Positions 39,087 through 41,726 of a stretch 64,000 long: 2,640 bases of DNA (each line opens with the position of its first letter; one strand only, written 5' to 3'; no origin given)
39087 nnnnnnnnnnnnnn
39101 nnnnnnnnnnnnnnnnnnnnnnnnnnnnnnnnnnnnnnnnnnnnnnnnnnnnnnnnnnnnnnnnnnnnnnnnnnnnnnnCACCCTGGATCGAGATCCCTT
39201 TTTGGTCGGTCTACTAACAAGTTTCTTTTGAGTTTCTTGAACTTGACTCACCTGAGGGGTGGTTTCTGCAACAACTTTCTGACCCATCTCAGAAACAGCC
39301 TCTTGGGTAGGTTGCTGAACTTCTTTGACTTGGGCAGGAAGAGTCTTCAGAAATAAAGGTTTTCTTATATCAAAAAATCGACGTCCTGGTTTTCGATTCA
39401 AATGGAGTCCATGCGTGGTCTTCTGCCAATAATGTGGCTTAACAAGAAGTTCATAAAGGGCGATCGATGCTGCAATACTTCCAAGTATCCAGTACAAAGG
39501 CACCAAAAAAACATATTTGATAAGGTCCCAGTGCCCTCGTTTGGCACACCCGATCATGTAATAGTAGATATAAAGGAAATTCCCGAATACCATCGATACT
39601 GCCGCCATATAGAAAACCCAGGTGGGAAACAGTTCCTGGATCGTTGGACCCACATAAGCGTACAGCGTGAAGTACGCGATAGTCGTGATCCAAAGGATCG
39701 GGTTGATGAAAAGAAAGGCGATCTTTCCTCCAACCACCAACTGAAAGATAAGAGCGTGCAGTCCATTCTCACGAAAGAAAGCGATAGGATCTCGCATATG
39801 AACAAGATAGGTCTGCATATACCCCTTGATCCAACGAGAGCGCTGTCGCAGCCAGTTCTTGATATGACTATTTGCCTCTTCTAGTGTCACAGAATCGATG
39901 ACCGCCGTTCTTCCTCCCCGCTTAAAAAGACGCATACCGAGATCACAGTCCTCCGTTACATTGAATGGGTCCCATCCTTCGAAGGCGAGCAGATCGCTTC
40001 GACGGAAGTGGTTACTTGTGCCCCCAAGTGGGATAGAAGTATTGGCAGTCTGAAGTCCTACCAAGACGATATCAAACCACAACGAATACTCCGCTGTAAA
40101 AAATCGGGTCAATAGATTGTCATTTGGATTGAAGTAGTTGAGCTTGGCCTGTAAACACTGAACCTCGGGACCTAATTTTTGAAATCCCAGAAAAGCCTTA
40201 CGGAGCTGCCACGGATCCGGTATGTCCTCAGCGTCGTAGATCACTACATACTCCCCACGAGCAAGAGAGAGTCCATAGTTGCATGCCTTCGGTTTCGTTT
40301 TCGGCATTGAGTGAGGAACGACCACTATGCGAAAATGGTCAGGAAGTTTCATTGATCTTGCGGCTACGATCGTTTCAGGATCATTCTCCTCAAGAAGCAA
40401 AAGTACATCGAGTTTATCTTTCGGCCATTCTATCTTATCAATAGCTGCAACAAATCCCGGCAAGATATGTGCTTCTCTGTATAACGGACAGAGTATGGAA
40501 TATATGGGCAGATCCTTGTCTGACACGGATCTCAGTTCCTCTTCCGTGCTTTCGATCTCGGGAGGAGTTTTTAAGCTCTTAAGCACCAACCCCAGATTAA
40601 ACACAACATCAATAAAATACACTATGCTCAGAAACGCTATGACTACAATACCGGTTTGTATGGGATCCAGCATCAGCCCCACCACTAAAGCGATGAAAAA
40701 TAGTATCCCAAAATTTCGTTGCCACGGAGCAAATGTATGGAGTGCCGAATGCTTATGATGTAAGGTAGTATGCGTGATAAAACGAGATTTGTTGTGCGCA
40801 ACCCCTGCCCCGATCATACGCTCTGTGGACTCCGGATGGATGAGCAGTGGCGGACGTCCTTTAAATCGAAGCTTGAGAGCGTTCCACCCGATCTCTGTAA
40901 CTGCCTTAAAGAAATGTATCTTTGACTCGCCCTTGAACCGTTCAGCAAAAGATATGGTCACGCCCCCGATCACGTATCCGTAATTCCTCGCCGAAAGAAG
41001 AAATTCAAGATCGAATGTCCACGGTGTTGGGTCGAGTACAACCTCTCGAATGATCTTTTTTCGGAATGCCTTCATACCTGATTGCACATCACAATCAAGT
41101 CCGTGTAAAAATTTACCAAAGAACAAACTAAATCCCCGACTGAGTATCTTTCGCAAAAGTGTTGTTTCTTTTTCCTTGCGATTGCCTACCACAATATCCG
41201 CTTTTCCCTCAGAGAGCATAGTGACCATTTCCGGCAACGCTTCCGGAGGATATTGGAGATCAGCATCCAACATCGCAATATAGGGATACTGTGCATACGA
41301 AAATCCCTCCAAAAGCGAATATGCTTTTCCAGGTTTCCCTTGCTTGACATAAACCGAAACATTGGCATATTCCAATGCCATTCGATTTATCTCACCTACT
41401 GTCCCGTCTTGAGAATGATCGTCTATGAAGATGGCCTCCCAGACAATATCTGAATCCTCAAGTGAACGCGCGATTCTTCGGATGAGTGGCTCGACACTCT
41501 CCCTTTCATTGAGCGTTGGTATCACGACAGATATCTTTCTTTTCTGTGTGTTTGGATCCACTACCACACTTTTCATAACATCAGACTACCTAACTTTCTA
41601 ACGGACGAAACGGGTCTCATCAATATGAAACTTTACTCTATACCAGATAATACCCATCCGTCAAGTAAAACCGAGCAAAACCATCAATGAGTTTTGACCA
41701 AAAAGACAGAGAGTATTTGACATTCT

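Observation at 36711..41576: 1621-aa single-polypeptide glycan factory: GT2 + processive GT2 synthase + 12-TM transporter-like module + GT4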

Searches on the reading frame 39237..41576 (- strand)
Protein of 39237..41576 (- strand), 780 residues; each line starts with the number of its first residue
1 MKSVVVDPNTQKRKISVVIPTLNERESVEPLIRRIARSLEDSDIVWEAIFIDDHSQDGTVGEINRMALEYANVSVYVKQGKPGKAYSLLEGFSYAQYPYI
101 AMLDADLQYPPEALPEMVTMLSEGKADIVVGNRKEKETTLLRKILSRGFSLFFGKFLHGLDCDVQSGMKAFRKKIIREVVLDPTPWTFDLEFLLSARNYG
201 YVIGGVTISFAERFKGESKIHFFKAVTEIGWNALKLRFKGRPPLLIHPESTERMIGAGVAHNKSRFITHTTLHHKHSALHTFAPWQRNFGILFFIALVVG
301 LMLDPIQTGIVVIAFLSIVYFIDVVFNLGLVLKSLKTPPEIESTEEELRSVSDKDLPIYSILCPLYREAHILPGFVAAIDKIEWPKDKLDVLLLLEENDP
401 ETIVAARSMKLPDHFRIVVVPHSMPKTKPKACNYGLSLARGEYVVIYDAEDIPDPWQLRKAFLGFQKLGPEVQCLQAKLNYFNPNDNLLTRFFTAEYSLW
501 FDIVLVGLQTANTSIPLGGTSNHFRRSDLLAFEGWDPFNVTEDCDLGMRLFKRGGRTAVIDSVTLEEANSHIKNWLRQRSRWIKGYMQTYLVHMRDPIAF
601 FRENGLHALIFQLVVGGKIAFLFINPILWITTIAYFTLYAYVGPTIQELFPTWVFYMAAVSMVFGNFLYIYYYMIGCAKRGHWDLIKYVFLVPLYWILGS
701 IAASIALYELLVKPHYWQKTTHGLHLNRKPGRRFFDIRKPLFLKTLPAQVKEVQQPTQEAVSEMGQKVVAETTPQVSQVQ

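Call 26: search_solved_structures(query=window:39237-41576:-, max_evalue=0.001)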
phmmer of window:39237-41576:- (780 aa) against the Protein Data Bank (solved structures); distinct sequences matched with E-value up to 0.001: 10.
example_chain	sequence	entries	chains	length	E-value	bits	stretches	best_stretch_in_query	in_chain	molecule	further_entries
5mlz_A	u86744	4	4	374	3.4e-23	85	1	11-221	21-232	Dolichol monophosphate mannose synthase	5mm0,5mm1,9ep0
9bhc_C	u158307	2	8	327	9.5e-20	73.6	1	13-226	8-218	Undecaprenyl-phosphate 4-deoxy-4-formamido-L-arabinose transferase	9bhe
8vxh_A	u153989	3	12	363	1.2e-19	73.2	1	13-226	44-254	Undecaprenyl-phosphate 4-deoxy-4-formamido-L-arabinose transferase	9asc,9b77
9hwj_A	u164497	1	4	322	6.7e-17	64.2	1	13-226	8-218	Undecaprenyl-phosphate 4-deoxy-4-formamido-L-arabinose transferase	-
5eke_A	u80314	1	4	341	6.4e-13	51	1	14-224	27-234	Uncharacterized glycosyltransferase sll0501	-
5ekp_C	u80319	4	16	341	7.6e-13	50.8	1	14-224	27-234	Uncharacterized glycosyltransferase sll0501 | Glycosyltransferase sll0501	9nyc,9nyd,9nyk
9nye_A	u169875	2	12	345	7.8e-13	50.7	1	14-224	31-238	Glycosyltransferase sll0501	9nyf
6h1j_A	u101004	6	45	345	1.3e-06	30.2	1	8-200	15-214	Probable ss-1,3-N-acetylglucosaminyltransferase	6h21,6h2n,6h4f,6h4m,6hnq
6yv7_B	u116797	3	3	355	0.00015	23.3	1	5-118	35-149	Glycosyl transferase, family 2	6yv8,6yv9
6yv7_A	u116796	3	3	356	0.00015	23.3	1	5-118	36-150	Glycosyl transferase, family 2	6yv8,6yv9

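Call 27: search_solved_structures(query=A1, max_evalue=0.01)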
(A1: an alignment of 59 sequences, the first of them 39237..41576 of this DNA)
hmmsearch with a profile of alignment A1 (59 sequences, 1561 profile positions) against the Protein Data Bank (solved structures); distinct sequences matched with E-value up to 0.01: 140 (the best 60 are shown).
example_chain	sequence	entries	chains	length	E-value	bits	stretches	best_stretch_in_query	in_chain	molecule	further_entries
5mlz_A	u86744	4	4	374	2e-37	131.8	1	3-210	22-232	Dolichol monophosphate mannose synthase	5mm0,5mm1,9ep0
9hwj_A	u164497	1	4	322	5.7e-32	113.7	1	4-215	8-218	Undecaprenyl-phosphate 4-deoxy-4-formamido-L-arabinose transferase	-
6kih_A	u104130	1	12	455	8.8e-32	113.1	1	1380-1551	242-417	Tll1590 protein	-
9bhc_C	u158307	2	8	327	5.8e-31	110.3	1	4-215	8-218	Undecaprenyl-phosphate 4-deoxy-4-formamido-L-arabinose transferase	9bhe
8vxh_A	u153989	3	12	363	7.9e-31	109.9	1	4-215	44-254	Undecaprenyl-phosphate 4-deoxy-4-formamido-L-arabinose transferase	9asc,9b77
4n9w_A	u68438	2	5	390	8.5e-29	103.2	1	1339-1556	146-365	GDP-mannose-dependent alpha-(1-2)-phosphatidylinositol mannosyltransferase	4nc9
2gej_A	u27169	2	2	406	9.4e-29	103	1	1339-1556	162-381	PHOSPHATIDYLINOSITOL MANNOSYLTRANSFERASE (PimA)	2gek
5eke_A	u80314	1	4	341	2.5e-28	101.6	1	5-177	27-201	Uncharacterized glycosyltransferase sll0501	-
5ekp_C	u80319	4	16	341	2.6e-28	101.6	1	5-177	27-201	Uncharacterized glycosyltransferase sll0501 | Glycosyltransferase sll0501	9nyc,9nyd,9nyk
9nye_A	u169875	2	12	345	2.7e-28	101.5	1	5-177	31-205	Glycosyltransferase sll0501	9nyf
3c4q_A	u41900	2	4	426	5.9e-28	100.4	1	1360-1556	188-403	Predicted glycosyltransferases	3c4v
3c48_A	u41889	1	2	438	6.5e-28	100.2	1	1360-1556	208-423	Predicted glycosyltransferases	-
2jjm_A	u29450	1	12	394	2.1e-24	88.6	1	1344-1550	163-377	GLYCOSYL TRANSFERASE, GROUP 1 FAMILY PROTEIN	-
3mbo_A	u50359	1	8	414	2.4e-24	88.4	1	1344-1550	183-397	Glycosyltransferase, group 1 family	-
3okc_A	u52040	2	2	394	1.5e-23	85.7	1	1377-1558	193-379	GDP-mannose-dependent alpha-(1-6)-phosphatidylinositol monomannoside mannosyltransferase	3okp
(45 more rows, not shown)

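Call 36: predict_structure(alignment_id=A1)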
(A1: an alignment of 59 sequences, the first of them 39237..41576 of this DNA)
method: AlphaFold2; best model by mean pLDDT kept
length: 780 residues; sequences in the alignment: 59
mean_pLDDT: 87.5   pTM: 0.84
mean pLDDT of the five models: 87.5, 87.0, 85.6, 83.8, 79.6
residues with pLDDT >= 90: 554; 70-90: 151; 50-70: 13; < 50: 62
segments of 3 or more residues with pLDDT < 50: 1-10, 729-780
pLDDT, mean of each block of 10 residues (from residue 1): 39 92 94 97 98 96 97 96 94 97 94 98 96 81 86 91 93 93 85 95 95 76 86 91 91 89 91 92 93 97 96 91 92 85 96 98 94 95 98 95 96 97 83 95 95 97 97 94 90 93 91 83 96 94 89 93 90 93 94 95 94 91 85 90 92 86 86 94 94 91 95 86 64 42 38 36 29 31
secondary structure, 60 per line:
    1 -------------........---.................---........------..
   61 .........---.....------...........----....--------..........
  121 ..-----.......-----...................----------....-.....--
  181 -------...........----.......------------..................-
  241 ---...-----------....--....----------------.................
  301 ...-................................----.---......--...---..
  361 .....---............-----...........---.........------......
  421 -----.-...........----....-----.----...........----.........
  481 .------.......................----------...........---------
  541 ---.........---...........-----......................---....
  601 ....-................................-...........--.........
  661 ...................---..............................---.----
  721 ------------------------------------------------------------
elements in order (helices of 4 or more, strands of 3 or more residues): E14-21 H25-41 E45-52 H59-69 E73-77 H84-94 E99-102 H111-122 E128-134 H140-158 E169-172 H174-178 H188-198 E203-209 H222-239 E244-246 E258-261 E264-267 H284-303 H305-336 H345-350 E359-365 H369-380 E389-396 H400-408 E415-420 H428-438 E443-446 H457-467 E472-481 H488-510 E521-525 H526-531 H544-552 E556-566 H572-593 H597-604 H606-637 H639-649 H652-679 H683-712

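Call 40: fold_search(model_id=the predicted structure, library=pdb)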
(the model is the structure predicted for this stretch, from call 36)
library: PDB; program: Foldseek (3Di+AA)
matches with E <= 10: 1415; with E <= 0.001: 304
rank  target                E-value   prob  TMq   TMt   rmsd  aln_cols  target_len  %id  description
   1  9asc_A                3.0e-14  1.00  0.26  0.60   3.1       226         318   29  Cryo-EM Structure of the Glycosyltransferase ArnC from Salmonella enterica in the UDP-bound State Determined on Talos  (released 2025-02-05)
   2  7sp7_A                3.3e-14  1.00  0.29  0.43  16.3       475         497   13  Chlorella virus hyaluronan synthase inhibited by UDP (released 2022-04-06)
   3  8smn_A                5.4e-14  1.00  0.30  0.43  15.5       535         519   14  Xenopus laevis hyaluronan synthase 1, nascent HA polymer bound state (released 2024-05-01)
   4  9b77_A                8.3e-14  1.00  0.25  0.60   2.9       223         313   27  Cryo-EM Structure of the Glycosyltransferase ArnC from Salmonella enterica in the Apo State Determined on Krios micros (released 2025-02-05)
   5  7sp8_A                8.7e-14  1.00  0.29  0.42  16.6       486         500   13  Chlorella virus Hyaluronan Synthase bound to UDP-GlcNAc (released 2022-04-06)
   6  9bhe_A                1.3e-13  1.00  0.26  0.62   3.0       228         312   29  Salmonella undecaprenyl-phosphate 4-deoxy-4-formamido-L-arabinose transferase (ArnC) bound to UDP (released 2025-02-12)
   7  2z87_B                1.3e-13  1.00  0.22  0.29  19.2       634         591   13  Crystal structure of chondroitin polymerase from Escherichia coli strain K4 (K4CP) complexed with UDP-GalNAc and UDP (released 2008-09-16)
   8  9b8v_E                1.5e-13  1.00  0.39  0.36   6.1       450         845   20  AlphaFold2 informed cryo-EM model of the E. coli cellulose synthase BcsAG3B6 complex (released 2025-02-19)
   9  8smp_A                2.1e-13  1.00  0.31  0.44  14.7       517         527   13  Xenopus laevis hyaluronan synthase 1, UDP-bound, gating loop inserted state (released 2024-05-01)
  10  9yq5_A                2.3e-13  1.00  0.31  0.46  15.9       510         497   13  Chlorella virus hyaluronan synthase bound to an inserted UDP-GlcA (released 2025-12-10)
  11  8smm_A                2.3e-13  1.00  0.30  0.44  14.8       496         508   14  Xenopus laevis hyaluronan synthase 1 (released 2024-05-01)
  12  8vxh_A                2.8e-13  1.00  0.25  0.60   3.1       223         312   26  Cryo-EM Structure of the Glycosyltransferase ArnC from Salmonella enterica in the Apo State Determined on Talos Arctic (released 2025-02-05)
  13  2z86_B                3.3e-13  1.00  0.24  0.30  19.6       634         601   14  Crystal structure of chondroitin polymerase from Escherichia coli strain K4 (K4CP) complexed with UDP-GlcUA and UDP (released 2008-09-16)
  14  2z87_A                5.2e-13  1.00  0.24  0.30  18.9       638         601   14  Crystal structure of chondroitin polymerase from Escherichia coli strain K4 (K4CP) complexed with UDP-GalNAc and UDP (released 2008-09-16)
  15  9bhc_B                6.0e-13  1.00  0.25  0.60   2.9       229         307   26  Salmonella undecaprenyl-phosphate 4-deoxy-4-formamido-L-arabinose transferase (ArnC) (released 2025-02-12)
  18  5mlz                  8.8e-13  1.00  0.26  0.55   3.0       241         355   28  Dolichyl phosphate mannose synthase in complex with GDP and Mg2+ (released 2017-08-09)
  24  5ej1_A                1.8e-12  1.00  0.40  0.43   6.1       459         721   17  Pre-translocation state of bacterial cellulose synthase (released 2016-03-30)
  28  4p00_A                2.4e-12  1.00  0.37  0.39   7.0       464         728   19  Bacterial Cellulose Synthase in complex with cyclic-di-GMP and UDP (released 2014-04-09)
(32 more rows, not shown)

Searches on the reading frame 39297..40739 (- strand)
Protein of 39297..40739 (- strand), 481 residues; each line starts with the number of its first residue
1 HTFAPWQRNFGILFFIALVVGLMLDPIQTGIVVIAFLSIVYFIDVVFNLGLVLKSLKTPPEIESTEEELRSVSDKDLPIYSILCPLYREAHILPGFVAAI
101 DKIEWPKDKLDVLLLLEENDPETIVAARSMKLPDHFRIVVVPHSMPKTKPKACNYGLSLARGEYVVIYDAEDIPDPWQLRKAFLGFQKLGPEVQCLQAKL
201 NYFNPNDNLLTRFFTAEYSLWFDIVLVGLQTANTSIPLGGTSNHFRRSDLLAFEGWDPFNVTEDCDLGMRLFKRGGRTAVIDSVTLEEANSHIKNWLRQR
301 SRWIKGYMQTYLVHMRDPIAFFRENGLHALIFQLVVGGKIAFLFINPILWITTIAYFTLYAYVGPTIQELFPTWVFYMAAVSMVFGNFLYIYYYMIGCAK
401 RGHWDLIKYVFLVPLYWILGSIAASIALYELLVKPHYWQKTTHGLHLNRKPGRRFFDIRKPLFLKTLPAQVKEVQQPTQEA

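Call 14: search_protein_families(library=ncbifam, proteins=[window:39297-40739:-], max_evalue=0.01)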
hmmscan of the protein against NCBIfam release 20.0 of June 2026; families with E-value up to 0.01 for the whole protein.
window:39297-40739:- (481 aa): 12 families
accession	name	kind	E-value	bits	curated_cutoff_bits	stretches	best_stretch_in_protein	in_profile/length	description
TIGR03030.1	CelA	equivalog_domain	1.5e-18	66.2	699.1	1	45-313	103-383/714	UDP-forming cellulose synthase catalytic subunit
TIGR03937.1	PgaC_IcaA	equivalog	1.8e-12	47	422.3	1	63-434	30-393/407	poly-beta-1,6-N-acetyl-D-glucosamine synthase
TIGR03111.1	glyc2_xrt_Gpos1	hypoth_equivalog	3e-12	46.1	363.95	1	73-438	44-414/439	TIGR03111 family XrtG-associated glycosyltransferase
NF008558.0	PRK11498.1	equivalog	3.2e-11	41.9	992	1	77-313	272-507/872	UDP-forming cellulose synthase catalytic subunit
TIGR03965.1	mycofact_glyco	equivalog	1e-08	34.5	280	1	77-303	73-296/467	mycofactocin biosynthesis glycosyltransferase MftF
NF041865.1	EpsU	equivalog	1.1e-07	31.3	700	1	81-311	42-269/394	exopolysaccharide biosynthesis GT2 family glycosyltransferase EpsU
NF053846.1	glyco_with_XrtP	equivalog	2.3e-07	29.8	520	1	232-441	218-435/440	XrtP-associated glycosyltransferase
NF011305.0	PRK14716.1-3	equivalog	2.5e-07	30.2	409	1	25-280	3-267/486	glycosyl transferase family protein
NF041875.1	EPS_EpsD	equivalog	5.2e-06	26.1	370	1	244-301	161-221/325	exopolysaccharide biosynthesis glycosyltransferase EpsD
NF011307.0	PRK14716.1-5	equivalog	2.3e-05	23.5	431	1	80-308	64-312/464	glycosyl transferase family protein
NF011304.0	PRK14716.1-2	equivalog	0.00032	19.7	604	1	69-272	51-265/502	glycosyl transferase family protein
TIGR04283.1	glyco_like_mftF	equivalog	0.0069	16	182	0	81-283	2-180/221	TIGR04283 family arsenosugar biosynthesis glycosyltransferase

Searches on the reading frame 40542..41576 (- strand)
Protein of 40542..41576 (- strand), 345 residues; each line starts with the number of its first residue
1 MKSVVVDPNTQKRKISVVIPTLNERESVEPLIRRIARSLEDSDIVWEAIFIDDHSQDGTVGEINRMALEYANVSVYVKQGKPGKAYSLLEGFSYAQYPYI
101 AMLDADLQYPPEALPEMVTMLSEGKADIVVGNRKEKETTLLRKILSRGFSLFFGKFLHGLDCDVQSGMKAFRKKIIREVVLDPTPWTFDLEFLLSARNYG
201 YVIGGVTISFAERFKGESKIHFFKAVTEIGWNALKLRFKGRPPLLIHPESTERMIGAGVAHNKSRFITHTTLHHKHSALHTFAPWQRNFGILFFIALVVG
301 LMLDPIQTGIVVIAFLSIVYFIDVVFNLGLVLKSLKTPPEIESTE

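Call 14: search_protein_families(library=ncbifam, proteins=[window:40542-41576:-], max_evalue=0.01)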
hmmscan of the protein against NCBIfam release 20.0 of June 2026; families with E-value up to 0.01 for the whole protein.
window:40542-41576:- (345 aa): 18 families
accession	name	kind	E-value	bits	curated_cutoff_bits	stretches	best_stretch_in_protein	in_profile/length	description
TIGR04182.1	glyco_TIGR04182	equivalog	1.9e-22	80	325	1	15-244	2-224/293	S-layer glycoprotein N-glycosyltransferase AglJ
NF007986.1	PRK10714.1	equivalog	1.9e-21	76.4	529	1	12-226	5-216/316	undecaprenyl-phosphate 4-deoxy-4-formamido-L-arabinose transferase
NF047588.1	GlcsyltransPgfSStrep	equivalog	8e-19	68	500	1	14-179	2-167/308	glycosyltransferase PgfS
TIGR03937.1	PgaC_IcaA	equivalog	2.1e-14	53.3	422.3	1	9-154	41-185/407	poly-beta-1,6-N-acetyl-D-glucosamine synthase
NF041391.1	DPhHxTase_Halo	equivalog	1e-12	47.5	375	1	21-235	3-207/213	dolichyl-phosphate hexose transferase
NF010496.0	PRK13915.1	equivalog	1.5e-11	43.9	262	1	11-118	29-139/307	glucosyl-3-phosphoglycerate synthase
TIGR04283.1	glyco_like_mftF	equivalog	8e-11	41.9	182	1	15-125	1-101/221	TIGR04283 family arsenosugar biosynthesis glycosyltransferase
NF047683.1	TeichurnBiosyTuaG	equivalog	1e-09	38.4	400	1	11-125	4-115/252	teichuronic acid biosynthesis protein TuaG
NF041875.1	EPS_EpsD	equivalog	3.9e-09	36.4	370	1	15-132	1-115/325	exopolysaccharide biosynthesis glycosyltransferase EpsD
NF045692.1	OglycostaseCruG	equivalog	5.5e-09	35.4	600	1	13-129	41-160/386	2'-O-glycosyltransferase CruG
NF007482.0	PRK10073.1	equivalog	5.9e-09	35.4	423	1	11-133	4-122/334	glycosyltransferase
NF038302.1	EPS_HpsE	equivalog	8.3e-09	34.8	300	1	14-106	2-96/307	hormogonium polysaccharide biosynthesis glycosyltransferase HpsE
TIGR03469.1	HpnB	hypoth_equivalog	7.9e-08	31.7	379.25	1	13-155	44-194/386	hopene-associated glycosyltransferase HpnB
NF058614.1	PPMAGASynPpgS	equivalog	2.8e-06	26.9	370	1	16-181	3-167/226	polyprenyl-phospho-N-acetylgalactosaminyl synthase PpgS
NF050050.1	ProtGlycPglI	equivalog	4.6e-06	26.2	500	1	13-149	2-136/306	GalNAc(5)-diNAcBac-PP-undecaprenol beta-1,3-glucosyltransferase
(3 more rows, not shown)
